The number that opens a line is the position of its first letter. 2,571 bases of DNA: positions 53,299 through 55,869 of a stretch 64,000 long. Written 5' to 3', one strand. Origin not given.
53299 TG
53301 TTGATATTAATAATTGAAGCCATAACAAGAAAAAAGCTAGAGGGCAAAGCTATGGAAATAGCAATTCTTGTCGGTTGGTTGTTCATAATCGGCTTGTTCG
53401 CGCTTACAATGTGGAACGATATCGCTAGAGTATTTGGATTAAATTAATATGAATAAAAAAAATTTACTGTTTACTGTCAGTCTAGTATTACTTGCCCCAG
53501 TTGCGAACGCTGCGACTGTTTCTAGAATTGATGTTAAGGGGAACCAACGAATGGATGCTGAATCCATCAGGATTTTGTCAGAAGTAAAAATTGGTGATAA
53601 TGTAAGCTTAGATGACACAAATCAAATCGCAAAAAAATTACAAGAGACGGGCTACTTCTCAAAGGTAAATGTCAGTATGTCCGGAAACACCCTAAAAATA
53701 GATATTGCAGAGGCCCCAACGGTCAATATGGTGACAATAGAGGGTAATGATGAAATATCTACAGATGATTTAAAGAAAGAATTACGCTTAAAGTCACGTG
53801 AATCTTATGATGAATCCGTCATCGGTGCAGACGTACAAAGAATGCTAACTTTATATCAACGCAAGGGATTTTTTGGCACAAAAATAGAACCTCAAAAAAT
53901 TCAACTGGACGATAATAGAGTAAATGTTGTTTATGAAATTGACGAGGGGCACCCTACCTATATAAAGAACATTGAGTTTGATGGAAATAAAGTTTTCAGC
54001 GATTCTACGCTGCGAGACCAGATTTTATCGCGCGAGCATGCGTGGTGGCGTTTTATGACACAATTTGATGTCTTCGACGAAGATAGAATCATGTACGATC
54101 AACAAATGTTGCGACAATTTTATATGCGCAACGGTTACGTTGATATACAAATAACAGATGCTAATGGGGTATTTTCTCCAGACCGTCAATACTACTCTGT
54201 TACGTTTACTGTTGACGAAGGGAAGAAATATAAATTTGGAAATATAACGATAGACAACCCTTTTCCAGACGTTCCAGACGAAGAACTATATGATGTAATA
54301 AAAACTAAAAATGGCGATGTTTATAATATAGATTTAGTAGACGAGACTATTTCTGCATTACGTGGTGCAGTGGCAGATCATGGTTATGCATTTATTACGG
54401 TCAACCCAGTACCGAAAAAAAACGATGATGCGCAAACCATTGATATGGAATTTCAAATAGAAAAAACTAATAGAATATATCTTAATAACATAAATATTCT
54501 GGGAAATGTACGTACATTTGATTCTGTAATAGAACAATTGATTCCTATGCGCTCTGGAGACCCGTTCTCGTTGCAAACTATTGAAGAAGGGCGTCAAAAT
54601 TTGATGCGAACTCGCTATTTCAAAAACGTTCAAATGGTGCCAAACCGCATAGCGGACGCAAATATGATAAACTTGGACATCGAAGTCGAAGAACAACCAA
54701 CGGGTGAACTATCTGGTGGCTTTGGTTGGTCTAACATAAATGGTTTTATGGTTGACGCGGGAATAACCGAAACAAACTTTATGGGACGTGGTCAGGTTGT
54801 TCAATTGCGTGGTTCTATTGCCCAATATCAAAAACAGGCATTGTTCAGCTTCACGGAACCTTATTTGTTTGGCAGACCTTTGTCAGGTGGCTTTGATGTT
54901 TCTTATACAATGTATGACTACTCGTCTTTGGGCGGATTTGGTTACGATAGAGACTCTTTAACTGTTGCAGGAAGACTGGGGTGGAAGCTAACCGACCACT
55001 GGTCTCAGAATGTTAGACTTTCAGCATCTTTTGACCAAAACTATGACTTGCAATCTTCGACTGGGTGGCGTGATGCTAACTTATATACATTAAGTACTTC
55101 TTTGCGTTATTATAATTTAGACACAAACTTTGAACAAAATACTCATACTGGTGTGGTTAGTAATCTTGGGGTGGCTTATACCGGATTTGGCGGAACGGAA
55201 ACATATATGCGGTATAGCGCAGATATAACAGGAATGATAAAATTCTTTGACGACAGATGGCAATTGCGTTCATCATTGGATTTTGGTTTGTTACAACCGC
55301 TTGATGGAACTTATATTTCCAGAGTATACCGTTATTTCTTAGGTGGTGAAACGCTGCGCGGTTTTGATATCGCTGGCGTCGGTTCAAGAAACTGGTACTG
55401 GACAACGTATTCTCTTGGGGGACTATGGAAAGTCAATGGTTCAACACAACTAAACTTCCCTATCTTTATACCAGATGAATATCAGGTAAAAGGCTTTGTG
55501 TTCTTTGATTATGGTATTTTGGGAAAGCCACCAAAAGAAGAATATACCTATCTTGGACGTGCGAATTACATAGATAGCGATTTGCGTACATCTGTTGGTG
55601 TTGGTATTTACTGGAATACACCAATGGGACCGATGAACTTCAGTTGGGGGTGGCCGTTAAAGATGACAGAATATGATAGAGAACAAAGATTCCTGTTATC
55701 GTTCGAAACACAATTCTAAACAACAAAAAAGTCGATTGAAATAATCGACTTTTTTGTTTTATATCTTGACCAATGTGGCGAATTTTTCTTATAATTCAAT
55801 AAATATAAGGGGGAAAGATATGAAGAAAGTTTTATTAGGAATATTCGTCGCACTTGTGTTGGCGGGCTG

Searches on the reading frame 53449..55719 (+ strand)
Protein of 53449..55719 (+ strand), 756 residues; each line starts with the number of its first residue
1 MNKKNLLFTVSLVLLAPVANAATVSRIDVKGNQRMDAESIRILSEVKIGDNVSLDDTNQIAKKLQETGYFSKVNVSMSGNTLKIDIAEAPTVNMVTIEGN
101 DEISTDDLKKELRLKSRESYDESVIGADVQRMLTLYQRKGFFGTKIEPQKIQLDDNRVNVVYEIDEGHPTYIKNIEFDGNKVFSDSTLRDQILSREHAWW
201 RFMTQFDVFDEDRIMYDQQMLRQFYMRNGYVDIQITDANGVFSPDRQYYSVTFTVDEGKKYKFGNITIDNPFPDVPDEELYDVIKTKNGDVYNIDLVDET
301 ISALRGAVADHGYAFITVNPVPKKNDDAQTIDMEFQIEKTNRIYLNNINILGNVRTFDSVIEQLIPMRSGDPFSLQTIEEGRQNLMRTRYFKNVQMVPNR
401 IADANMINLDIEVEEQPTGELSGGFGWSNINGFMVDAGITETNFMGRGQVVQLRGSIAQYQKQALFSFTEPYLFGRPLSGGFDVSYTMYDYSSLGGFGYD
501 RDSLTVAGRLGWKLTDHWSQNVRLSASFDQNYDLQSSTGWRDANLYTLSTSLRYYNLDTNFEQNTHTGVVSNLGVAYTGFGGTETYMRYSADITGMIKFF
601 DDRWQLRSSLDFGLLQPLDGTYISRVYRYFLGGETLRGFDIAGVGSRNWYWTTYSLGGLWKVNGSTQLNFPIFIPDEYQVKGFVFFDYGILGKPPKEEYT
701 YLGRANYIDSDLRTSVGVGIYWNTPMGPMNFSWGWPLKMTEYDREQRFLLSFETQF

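Call 87: search_protein_families(library=pfam, proteins=[window:53449-55719:+], max_evalue=0.001)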
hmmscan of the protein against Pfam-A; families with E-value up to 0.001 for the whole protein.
window:53449-55719:+ (756 aa): 4 families
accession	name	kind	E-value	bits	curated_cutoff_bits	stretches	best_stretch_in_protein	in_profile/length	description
PF07244.20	POTRA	-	5e-63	210.2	21.3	5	90-167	1-79/79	Surface antigen variable number repeat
PF01103.29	Omp85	-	4.5e-45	155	24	1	443-753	1-322/325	Omp85 superfamily domain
PF08478.15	POTRA_1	-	1.1e-12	48.5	23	1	23-88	2-68/69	POTRA domain, FtsQ-type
PF08479.16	POTRA_2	-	0.00015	22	24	0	23-66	2-45/76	POTRA domain, ShlB-type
